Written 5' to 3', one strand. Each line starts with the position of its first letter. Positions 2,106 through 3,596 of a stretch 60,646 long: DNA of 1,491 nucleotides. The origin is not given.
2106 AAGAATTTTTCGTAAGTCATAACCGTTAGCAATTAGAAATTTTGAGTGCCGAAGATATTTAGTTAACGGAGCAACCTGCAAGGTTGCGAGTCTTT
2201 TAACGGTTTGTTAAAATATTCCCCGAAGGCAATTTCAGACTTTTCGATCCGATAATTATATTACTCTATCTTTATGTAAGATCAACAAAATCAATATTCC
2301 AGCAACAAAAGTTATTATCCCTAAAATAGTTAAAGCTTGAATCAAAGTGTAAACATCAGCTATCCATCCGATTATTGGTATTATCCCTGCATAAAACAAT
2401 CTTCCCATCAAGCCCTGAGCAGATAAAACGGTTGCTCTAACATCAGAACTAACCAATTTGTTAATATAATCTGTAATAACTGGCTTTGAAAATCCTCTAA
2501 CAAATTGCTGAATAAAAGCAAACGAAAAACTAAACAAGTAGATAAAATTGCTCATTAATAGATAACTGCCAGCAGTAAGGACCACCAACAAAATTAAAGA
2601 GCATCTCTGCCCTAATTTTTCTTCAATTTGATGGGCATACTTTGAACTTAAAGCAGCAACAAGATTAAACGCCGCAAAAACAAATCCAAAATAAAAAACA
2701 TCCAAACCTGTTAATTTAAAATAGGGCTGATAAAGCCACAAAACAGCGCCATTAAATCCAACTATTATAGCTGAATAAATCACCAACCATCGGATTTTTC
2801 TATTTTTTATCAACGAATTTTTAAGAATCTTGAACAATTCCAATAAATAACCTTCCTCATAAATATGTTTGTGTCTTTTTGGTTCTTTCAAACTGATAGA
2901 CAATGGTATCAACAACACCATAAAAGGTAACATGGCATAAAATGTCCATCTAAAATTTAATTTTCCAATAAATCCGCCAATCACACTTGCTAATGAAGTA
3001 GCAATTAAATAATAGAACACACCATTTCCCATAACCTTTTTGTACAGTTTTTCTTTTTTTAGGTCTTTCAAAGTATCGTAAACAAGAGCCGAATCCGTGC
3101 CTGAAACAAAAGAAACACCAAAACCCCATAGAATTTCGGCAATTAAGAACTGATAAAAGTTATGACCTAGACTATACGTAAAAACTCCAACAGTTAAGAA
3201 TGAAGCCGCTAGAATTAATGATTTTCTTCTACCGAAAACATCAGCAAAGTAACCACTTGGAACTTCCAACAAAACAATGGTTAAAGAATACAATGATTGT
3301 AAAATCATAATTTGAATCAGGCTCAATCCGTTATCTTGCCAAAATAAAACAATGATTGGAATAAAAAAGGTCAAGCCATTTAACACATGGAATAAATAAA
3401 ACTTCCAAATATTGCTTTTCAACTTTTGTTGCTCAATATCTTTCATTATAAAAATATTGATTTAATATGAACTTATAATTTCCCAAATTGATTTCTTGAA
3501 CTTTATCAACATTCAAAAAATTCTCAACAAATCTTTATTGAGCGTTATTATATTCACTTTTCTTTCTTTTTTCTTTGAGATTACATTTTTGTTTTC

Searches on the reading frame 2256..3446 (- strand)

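Call 22: search_protein_families(library=pfam, max_evalue=0.001, proteins=[window:2256-3446:-])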
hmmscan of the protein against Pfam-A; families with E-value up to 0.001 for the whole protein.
window:2256-3446:- (396 aa): 2 families
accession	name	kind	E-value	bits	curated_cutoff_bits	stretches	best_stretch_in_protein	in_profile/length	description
PF07690.21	MFS_1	-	2.9e-35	122.3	33.4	2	23-350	8-341/347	Major Facilitator Superfamily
PF05977.19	MFS_3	-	2.6e-08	33.2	27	1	44-297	45-300/524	Transmembrane secretion effector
